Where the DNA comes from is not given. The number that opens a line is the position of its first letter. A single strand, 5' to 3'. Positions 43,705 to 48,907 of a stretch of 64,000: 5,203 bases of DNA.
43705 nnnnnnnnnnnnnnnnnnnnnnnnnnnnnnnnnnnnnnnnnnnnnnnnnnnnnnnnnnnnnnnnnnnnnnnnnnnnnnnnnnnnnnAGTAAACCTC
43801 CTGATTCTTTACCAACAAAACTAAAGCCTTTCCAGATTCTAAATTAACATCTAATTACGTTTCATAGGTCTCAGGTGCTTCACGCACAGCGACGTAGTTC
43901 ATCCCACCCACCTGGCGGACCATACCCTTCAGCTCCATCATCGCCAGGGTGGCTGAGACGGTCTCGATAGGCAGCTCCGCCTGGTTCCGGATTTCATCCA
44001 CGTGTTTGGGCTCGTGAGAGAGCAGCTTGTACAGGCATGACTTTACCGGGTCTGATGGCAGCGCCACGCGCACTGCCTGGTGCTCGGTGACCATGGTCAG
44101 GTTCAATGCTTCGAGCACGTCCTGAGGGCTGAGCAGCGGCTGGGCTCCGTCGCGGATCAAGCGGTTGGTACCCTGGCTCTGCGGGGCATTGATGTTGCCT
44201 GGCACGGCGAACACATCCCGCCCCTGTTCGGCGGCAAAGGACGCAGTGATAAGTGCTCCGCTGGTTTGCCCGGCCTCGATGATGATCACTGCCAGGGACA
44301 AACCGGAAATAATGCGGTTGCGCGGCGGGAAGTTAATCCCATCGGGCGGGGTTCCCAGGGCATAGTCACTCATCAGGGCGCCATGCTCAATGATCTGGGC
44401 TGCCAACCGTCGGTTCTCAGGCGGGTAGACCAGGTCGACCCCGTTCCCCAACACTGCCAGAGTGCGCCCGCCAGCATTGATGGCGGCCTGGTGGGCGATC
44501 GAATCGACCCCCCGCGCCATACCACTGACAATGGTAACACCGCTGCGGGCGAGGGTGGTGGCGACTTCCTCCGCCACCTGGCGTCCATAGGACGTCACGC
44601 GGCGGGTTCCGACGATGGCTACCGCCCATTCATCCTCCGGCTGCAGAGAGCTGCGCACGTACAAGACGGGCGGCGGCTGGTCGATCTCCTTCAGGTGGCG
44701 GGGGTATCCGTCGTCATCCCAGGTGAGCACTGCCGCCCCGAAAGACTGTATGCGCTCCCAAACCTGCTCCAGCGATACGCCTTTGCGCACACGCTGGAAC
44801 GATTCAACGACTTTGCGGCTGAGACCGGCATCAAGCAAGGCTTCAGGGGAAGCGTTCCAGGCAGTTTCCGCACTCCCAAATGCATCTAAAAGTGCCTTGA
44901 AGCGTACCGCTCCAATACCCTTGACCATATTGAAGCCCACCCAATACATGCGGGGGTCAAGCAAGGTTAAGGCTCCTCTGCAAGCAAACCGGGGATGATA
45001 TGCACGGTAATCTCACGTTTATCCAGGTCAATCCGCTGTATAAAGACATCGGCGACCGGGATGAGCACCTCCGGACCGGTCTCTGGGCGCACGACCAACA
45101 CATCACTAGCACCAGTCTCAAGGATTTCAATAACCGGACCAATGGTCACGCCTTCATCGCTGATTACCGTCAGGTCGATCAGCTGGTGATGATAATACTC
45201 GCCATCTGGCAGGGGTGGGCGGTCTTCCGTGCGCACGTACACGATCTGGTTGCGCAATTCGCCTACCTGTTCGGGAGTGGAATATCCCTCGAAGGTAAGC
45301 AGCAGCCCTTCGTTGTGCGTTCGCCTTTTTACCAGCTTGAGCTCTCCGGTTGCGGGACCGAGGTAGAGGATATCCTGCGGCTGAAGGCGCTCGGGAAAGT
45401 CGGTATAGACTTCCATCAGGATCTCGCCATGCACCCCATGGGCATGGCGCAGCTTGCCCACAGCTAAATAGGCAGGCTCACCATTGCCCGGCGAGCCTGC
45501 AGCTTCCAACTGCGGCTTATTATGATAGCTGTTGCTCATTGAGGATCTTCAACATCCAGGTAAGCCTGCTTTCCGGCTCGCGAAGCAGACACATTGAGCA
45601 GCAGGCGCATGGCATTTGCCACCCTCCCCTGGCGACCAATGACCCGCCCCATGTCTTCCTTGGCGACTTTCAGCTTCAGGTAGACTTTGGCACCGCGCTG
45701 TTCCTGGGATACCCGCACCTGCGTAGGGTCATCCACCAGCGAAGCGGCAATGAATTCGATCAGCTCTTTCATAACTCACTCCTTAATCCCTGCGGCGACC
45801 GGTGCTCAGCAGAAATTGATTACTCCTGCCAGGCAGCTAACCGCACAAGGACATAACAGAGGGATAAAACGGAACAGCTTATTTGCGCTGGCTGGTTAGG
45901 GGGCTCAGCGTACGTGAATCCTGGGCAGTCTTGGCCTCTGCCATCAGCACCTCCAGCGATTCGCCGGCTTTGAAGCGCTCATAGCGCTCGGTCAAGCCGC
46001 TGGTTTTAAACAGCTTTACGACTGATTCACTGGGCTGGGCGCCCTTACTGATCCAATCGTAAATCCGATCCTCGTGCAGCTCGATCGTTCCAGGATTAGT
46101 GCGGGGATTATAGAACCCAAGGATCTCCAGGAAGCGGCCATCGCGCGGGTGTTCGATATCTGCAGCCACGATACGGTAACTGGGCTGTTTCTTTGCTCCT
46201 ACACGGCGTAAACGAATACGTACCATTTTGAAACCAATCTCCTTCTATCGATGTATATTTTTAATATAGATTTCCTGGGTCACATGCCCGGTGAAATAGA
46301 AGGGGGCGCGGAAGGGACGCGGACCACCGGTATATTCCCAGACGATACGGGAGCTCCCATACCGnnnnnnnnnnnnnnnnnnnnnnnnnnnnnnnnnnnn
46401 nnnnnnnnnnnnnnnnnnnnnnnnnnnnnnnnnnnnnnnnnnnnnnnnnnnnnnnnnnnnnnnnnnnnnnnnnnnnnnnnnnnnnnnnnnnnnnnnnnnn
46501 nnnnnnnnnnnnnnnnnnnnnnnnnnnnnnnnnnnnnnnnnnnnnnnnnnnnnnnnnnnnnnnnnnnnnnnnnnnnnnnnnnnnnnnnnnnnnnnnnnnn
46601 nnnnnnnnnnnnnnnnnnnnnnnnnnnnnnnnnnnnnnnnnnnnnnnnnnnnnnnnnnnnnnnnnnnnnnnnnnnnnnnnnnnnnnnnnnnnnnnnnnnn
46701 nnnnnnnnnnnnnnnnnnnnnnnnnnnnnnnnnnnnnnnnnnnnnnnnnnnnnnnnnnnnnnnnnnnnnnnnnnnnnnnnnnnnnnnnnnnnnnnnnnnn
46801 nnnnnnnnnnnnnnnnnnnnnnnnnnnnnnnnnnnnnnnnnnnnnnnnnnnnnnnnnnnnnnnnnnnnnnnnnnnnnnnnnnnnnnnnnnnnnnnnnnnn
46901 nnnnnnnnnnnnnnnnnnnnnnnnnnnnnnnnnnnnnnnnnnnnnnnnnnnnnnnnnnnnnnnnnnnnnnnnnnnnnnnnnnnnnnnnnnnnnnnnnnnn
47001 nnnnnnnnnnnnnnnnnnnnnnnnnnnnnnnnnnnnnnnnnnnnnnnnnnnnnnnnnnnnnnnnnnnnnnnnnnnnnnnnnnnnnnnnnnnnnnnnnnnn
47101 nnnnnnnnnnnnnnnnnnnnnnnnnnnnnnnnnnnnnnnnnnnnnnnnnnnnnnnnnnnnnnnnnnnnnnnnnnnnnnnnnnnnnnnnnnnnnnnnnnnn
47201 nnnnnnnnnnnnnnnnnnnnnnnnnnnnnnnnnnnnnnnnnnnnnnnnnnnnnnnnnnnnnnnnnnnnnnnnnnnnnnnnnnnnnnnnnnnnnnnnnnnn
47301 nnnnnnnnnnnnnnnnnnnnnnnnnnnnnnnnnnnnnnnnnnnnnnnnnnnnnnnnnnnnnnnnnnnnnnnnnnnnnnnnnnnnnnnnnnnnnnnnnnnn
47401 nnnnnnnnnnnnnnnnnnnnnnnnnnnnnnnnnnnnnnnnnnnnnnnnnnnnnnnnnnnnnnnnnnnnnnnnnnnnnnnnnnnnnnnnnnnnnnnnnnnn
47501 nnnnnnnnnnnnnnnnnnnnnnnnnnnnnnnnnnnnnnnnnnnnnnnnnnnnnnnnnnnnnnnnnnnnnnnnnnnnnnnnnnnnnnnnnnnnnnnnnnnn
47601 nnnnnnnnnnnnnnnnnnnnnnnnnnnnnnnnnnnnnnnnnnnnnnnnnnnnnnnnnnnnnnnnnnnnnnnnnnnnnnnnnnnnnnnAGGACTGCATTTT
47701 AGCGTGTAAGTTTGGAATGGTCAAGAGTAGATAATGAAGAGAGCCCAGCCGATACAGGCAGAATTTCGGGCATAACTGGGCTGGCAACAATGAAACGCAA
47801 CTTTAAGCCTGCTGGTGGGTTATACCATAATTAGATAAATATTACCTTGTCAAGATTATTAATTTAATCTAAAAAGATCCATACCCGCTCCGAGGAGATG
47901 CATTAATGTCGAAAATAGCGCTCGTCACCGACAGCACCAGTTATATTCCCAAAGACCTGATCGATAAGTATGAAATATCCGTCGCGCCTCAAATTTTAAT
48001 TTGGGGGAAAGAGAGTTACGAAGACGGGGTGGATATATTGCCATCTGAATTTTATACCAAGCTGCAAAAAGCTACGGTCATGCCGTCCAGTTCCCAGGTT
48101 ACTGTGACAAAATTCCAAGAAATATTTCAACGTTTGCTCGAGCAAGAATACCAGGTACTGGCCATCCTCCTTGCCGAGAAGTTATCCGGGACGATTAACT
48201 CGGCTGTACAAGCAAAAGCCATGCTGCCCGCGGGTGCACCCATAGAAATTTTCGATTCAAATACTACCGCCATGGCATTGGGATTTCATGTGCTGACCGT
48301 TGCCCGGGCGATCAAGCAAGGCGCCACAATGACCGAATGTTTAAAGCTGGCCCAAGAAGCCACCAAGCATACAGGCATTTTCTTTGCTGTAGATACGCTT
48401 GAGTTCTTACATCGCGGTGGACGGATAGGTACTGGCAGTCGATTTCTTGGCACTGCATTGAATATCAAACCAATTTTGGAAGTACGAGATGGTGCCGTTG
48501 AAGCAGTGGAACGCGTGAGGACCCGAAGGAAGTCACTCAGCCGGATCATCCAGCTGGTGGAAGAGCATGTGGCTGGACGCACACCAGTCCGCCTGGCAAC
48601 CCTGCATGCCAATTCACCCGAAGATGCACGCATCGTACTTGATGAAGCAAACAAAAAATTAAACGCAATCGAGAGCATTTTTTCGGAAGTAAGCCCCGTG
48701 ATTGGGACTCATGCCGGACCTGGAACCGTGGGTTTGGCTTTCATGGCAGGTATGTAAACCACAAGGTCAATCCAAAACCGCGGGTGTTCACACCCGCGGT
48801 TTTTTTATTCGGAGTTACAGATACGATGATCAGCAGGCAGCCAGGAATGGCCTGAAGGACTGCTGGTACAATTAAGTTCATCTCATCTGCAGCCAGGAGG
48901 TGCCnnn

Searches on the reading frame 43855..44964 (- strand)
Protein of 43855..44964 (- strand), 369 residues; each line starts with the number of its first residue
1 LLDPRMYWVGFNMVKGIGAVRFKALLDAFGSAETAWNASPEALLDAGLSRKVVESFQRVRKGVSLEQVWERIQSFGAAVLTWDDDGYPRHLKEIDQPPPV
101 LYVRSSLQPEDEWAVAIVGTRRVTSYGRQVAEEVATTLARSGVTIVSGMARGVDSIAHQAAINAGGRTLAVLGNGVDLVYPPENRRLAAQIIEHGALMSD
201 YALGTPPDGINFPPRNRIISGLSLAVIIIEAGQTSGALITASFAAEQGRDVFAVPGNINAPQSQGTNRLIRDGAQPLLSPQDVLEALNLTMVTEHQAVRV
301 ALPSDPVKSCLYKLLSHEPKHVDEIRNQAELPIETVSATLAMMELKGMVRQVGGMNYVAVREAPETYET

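Call 30: search_protein_families(library=pfam, proteins=[window:43855-44964:-], max_evalue=0.0001)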
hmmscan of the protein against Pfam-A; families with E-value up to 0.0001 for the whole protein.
window:43855-44964:- (369 aa): 4 families
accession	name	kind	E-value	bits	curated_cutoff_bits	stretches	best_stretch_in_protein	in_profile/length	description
PF02481.21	DNA_processg_A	-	2.6e-77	259.2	29.6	1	72-277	2-210/212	DNA recombination-mediator protein A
PF17782.7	DprA_WH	-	1e-11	45.1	22.9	1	301-354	7-60/61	DprA winged helix domain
PF18306.6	LDcluster4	-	1.6e-06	28.2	26.3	1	114-255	3-124/151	SLOG cluster4 family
PF01978.25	TrmB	-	3.3e-05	24.1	25.6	1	310-355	13-58/68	Sugar-specific transcriptional regulator TrmB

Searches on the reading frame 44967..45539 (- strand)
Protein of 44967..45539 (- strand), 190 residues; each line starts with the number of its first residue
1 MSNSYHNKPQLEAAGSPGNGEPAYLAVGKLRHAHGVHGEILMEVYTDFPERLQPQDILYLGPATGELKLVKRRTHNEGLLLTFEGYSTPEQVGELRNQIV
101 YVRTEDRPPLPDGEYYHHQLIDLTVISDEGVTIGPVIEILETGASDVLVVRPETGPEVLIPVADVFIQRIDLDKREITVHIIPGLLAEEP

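Call 30: search_protein_families(library=pfam, proteins=[window:44967-45539:-], max_evalue=0.0001)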
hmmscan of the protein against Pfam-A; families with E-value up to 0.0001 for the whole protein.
window:44967-45539:- (190 aa): 3 families
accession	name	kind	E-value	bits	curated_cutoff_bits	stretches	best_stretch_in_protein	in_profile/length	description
PF01782.24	RimM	-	7e-15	55.5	23.5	1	27-105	2-83/84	RimM N-terminal domain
PF24986.1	PRC_RimM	-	8.8e-13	48.2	27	1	117-181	1-65/69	RimM PRC barrel domain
PF05239.21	PRC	-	3e-09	37.2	21.2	1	113-185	2-77/78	PRC-barrel domain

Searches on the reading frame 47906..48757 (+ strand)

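Call 66: search_protein_families(library=pfam, proteins=[window:47906-48757:+], max_evalue=0.0001)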
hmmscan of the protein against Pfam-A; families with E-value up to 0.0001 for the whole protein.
window:47906-48757:+ (283 aa): 1 family
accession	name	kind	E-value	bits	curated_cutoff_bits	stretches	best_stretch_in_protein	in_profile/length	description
PF02645.21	DegV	-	6.1e-85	285.4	27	1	3-280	1-278/280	Uncharacterised protein, DegV family COG1307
